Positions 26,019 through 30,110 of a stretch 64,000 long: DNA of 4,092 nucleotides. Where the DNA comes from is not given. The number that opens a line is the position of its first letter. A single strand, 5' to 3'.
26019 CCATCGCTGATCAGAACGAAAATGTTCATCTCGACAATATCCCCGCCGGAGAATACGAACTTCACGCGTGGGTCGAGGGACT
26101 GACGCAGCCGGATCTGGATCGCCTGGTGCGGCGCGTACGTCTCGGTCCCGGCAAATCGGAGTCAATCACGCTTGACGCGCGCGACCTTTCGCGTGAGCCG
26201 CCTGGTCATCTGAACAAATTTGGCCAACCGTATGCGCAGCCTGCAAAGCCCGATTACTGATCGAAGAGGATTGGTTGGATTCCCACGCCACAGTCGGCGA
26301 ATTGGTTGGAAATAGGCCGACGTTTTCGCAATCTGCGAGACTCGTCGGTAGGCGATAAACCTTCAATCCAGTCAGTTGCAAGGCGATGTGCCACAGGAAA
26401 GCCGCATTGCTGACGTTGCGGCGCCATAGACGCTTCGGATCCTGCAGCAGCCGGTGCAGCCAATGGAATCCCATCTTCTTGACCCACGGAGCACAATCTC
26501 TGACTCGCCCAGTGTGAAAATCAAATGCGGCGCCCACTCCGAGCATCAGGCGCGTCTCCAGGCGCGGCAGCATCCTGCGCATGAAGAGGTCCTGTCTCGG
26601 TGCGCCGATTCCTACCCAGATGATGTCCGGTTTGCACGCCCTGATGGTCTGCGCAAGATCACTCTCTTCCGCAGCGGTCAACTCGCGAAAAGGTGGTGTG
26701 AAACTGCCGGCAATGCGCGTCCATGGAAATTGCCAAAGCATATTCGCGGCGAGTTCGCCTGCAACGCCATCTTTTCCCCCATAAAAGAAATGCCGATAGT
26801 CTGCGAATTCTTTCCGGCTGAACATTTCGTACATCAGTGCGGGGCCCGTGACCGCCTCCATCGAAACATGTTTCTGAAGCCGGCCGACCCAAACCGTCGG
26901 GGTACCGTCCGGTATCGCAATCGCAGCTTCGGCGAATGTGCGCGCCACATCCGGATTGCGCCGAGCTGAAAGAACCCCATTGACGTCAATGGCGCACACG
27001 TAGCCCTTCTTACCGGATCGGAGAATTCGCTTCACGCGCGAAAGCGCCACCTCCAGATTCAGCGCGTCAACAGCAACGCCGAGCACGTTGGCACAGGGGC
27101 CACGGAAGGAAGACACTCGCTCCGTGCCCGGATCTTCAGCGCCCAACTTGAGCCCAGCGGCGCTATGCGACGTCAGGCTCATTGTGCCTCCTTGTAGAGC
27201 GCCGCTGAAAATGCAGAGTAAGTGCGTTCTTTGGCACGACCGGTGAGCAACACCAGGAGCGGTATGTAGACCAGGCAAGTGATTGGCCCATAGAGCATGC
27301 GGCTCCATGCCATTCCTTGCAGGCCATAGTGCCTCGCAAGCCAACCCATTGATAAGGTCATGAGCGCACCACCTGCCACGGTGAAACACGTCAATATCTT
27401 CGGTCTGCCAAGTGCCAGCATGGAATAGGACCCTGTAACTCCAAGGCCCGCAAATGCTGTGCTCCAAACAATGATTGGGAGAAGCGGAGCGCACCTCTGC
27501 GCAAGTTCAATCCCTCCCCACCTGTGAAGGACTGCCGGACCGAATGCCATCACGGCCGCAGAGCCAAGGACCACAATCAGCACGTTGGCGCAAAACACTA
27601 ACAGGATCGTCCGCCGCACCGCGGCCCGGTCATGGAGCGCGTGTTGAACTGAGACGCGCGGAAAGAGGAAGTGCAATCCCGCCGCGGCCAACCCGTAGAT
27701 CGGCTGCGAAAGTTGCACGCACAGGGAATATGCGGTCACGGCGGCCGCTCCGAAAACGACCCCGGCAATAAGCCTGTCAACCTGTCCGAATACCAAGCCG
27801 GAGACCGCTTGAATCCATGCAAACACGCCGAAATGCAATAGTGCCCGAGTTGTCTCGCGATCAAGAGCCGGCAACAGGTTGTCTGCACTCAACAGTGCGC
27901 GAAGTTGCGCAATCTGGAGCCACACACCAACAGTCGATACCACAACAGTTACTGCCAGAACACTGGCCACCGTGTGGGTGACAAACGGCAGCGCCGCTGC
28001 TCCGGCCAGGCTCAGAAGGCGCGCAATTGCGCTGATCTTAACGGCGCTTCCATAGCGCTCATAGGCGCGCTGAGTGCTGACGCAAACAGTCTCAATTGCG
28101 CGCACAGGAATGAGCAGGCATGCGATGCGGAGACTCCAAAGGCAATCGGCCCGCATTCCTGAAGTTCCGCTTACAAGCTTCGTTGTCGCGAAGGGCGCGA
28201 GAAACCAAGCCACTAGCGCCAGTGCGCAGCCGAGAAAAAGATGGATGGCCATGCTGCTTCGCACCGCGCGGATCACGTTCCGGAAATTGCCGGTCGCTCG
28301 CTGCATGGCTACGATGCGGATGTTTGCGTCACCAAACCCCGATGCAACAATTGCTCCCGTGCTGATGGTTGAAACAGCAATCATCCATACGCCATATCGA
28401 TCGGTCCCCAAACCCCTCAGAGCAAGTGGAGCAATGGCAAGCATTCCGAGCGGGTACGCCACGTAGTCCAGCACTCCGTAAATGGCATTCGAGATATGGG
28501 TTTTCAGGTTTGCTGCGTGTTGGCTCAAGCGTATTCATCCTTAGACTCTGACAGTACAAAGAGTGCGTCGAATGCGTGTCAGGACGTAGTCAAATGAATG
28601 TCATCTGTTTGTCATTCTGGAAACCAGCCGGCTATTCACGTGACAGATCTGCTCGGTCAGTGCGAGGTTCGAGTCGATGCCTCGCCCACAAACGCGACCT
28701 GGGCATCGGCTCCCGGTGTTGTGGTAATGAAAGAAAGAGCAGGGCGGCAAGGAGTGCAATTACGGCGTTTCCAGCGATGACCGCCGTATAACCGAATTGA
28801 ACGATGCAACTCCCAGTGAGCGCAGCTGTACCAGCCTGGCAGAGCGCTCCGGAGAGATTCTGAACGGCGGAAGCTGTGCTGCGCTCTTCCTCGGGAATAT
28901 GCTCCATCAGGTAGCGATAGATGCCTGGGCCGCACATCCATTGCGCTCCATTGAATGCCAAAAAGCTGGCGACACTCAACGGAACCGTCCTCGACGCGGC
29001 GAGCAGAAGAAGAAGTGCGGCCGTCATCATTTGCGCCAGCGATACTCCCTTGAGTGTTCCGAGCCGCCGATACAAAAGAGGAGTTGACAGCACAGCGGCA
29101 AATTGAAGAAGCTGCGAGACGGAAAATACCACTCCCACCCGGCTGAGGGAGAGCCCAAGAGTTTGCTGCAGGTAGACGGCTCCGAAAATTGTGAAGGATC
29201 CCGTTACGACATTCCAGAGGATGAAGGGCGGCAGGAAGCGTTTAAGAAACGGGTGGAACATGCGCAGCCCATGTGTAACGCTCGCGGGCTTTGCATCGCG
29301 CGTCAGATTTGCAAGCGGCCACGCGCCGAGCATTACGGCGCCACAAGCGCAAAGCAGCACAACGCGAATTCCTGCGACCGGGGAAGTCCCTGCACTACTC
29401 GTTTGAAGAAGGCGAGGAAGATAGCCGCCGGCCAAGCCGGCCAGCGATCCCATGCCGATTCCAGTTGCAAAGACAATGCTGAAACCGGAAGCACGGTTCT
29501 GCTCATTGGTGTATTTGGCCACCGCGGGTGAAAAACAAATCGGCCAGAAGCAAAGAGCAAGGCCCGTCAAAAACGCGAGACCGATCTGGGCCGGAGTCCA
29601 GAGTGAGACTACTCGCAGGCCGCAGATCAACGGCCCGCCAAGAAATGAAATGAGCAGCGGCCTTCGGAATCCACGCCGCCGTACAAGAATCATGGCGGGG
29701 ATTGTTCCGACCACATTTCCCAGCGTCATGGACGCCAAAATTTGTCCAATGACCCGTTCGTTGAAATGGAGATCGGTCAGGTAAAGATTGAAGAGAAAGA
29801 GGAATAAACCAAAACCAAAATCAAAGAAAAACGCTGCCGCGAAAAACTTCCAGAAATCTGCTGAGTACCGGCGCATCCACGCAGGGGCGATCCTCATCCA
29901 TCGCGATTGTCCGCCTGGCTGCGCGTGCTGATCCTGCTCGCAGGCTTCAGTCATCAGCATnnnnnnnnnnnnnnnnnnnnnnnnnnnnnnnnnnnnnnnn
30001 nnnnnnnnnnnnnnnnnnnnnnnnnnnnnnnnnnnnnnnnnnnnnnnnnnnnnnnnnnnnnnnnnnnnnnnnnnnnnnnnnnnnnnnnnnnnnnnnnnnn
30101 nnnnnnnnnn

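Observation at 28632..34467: Translationally coupled TonB receptor - HPr-kinase-like kinase - MFS operon inside a polysaccharide locus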

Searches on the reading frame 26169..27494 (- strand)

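Call 3: search_protein_families(library=pfam, proteins=[window:26169-27494:-], max_evalue=0.01)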
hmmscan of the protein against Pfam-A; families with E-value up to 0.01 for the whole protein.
window:26169-27494:- (442 aa): 1 family
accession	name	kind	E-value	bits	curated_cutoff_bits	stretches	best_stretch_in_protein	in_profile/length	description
PF03808.19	Glyco_tran_WecG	-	3.4e-49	167.3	27.4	1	190-359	1-167/168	Glycosyl transferase WecG/TagA/CpsF family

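Call 5: search_protein_families(library=ncbifam, proteins=[window:26169-27494:-], max_evalue=0.01)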
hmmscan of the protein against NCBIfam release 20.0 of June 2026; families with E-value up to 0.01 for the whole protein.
window:26169-27494:- (442 aa): 4 families
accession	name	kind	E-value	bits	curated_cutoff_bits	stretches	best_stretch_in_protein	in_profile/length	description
TIGR00696.1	wecG_tagA_cpsF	superfamily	5.2e-36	124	69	1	189-359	5-172/178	WecB/TagA/CpsF family glycosyltransferase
NF041872.1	EPS_EpsA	equivalog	1e-33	116.8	500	1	136-367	19-250/265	exopolysaccharide biosynthesis glycosyltransferase EpsA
NF002980.1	PRK03692.1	equivalog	7.7e-21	74.6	323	1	162-366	31-231/240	lipopolysaccharide N-acetylmannosaminouronosyltransferase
NF041710.1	UDPacetylman_taseTarA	equivalog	1.9e-20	73.4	350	1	136-370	10-240/247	N-acetylglucosaminyldiphosphoundecaprenol N-acetyl-beta-D-mannosaminyltransferase TarA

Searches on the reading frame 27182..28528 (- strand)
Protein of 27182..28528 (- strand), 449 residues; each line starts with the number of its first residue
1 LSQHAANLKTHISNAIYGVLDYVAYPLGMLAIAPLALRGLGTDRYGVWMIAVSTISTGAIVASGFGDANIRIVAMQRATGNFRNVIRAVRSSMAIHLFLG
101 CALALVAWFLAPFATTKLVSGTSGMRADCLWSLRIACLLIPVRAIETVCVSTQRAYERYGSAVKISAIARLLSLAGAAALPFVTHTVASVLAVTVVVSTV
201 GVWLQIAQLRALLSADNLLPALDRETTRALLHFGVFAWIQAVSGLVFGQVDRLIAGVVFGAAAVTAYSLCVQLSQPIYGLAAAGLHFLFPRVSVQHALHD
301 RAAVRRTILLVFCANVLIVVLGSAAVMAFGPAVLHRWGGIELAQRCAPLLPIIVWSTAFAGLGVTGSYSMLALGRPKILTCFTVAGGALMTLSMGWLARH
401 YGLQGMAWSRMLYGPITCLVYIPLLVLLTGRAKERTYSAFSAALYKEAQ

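Call 3: search_protein_families(library=pfam, proteins=[window:27182-28528:-], max_evalue=0.01)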
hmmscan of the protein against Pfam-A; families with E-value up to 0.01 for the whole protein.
window:27182-28528:- (449 aa): 3 families
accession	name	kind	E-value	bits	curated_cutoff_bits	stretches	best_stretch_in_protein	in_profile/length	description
PF01943.22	Polysacc_synt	-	1.1e-07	32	28.2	1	17-293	8-271/274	Polysaccharide biosynthesis protein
PF01554.23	MatE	-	2.4e-06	27.8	24.9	1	246-394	11-158/161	MatE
PF13440.11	Polysacc_synt_3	-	8.9e-05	22.3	23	1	40-308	6-254/293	Polysaccharide biosynthesis protein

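Call 5: search_protein_families(library=ncbifam, proteins=[window:27182-28528:-], max_evalue=0.01)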
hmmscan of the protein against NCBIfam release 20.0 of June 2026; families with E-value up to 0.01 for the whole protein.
window:27182-28528:- (449 aa): 1 family
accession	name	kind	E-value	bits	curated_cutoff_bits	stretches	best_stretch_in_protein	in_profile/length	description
NF041503.1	WZX_like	subfamily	2.6e-08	33.3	300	1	245-335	246-336/429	O-unit flippase-like protein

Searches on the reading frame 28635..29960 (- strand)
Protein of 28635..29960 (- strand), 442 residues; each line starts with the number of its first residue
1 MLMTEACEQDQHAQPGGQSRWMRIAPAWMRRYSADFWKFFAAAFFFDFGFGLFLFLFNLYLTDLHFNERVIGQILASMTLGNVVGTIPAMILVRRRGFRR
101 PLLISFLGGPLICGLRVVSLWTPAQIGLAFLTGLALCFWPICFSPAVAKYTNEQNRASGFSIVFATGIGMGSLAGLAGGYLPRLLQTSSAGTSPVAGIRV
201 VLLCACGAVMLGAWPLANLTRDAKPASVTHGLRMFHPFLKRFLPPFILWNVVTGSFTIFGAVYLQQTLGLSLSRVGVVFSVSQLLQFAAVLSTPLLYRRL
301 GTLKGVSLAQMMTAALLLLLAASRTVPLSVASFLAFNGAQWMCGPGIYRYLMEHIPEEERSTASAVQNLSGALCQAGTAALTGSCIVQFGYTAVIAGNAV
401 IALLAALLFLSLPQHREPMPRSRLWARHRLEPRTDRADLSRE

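Call 3: search_protein_families(library=pfam, proteins=[window:28635-29960:-], max_evalue=0.01)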
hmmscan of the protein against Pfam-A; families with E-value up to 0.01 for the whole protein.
window:28635-29960:- (442 aa): 3 families
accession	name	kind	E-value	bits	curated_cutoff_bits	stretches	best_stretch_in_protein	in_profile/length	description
PF07690.21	MFS_1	-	3.9e-26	92.2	33.4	1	40-375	2-343/347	Major Facilitator Superfamily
PF12832.13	MFS_1_like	-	2.4e-07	30.6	25.2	1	35-180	213-360/373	MFS_1 like family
PF06963.18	FPN1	-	0.0026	16.9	24.6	0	258-368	277-396/430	Ferroportin1 (FPN1)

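Call 5: search_protein_families(library=ncbifam, proteins=[window:28635-29960:-], max_evalue=0.01)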
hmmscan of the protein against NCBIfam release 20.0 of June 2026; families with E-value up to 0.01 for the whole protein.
window:28635-29960:- (442 aa): 3 families
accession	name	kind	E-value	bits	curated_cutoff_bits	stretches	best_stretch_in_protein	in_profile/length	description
TIGR00893.1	2A0114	subfamily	2.8e-11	43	395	2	296-417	52-173/399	D-galactonate transporter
TIGR00881.1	2A0104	subfamily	0.00012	21.2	407.75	1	261-414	18-172/379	phosphoglycerate transporter protein PgtP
NF038246.1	bile_salt_MFS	equivalog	0.00017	20.6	400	0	252-394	242-385/408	conjugated bile salt MFS transporter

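Call 42: search_solved_structures(query=window:28635-29954:-, max_evalue=0.01)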
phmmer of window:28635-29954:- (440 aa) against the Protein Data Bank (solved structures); distinct sequences matched with E-value up to 0.01: 0.
